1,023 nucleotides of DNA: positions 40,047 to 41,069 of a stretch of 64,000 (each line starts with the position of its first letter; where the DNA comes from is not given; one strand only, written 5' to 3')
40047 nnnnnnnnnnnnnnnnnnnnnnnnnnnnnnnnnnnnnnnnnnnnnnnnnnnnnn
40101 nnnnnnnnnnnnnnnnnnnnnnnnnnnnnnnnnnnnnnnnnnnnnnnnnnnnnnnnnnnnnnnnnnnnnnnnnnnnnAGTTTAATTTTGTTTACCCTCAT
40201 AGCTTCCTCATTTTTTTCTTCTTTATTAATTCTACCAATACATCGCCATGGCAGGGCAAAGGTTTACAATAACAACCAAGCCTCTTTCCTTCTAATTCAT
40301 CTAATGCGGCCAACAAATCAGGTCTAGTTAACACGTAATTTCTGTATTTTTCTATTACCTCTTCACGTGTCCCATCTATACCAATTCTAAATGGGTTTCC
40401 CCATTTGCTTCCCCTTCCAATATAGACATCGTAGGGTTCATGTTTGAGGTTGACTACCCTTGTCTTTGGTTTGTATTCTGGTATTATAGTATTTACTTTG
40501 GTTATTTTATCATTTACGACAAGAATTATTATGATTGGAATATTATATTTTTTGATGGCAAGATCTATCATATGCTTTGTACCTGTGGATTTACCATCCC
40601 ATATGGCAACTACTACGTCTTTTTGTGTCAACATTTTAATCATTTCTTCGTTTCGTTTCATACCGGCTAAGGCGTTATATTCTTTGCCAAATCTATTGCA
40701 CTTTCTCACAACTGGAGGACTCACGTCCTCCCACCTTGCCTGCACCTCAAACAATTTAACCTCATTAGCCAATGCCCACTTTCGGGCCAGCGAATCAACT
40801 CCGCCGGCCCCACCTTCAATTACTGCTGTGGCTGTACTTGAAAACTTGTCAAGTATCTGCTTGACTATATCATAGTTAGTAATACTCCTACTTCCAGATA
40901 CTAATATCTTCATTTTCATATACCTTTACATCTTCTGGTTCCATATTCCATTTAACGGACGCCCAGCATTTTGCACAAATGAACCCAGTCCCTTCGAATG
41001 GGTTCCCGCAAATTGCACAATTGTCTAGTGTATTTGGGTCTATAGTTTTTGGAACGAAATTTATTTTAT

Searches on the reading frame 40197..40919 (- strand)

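Call 11: search_protein_families(library=phrogs, proteins=[window:40197-40919:-], max_evalue=0.001)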
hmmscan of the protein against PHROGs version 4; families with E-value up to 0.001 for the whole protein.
window:40197-40919:- (240 aa): 7 families
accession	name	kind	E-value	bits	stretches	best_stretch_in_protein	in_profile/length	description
phrog_464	-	unknown function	2.4e-40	140.1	1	149-237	188-290/322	unknown function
phrog_289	-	other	2e-30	107.1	1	1-230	21-240/500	GTP-binding domain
phrog_24867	-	DNA, RNA and nucleotide metabolism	2e-09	38.5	1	165-236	90-171/187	ribonucleotide reductase NrdA-like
phrog_32227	-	unknown function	6.7e-06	27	0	153-184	116-147/230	-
phrog_16939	-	unknown function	2.6e-05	24.5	1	3-123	1-113/330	-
phrog_11222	-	unknown function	2.9e-05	25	1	5-131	160-277/293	-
phrog_30585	-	DNA, RNA and nucleotide metabolism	0.00042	19.3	0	172-229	419-488/852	DNA repair protein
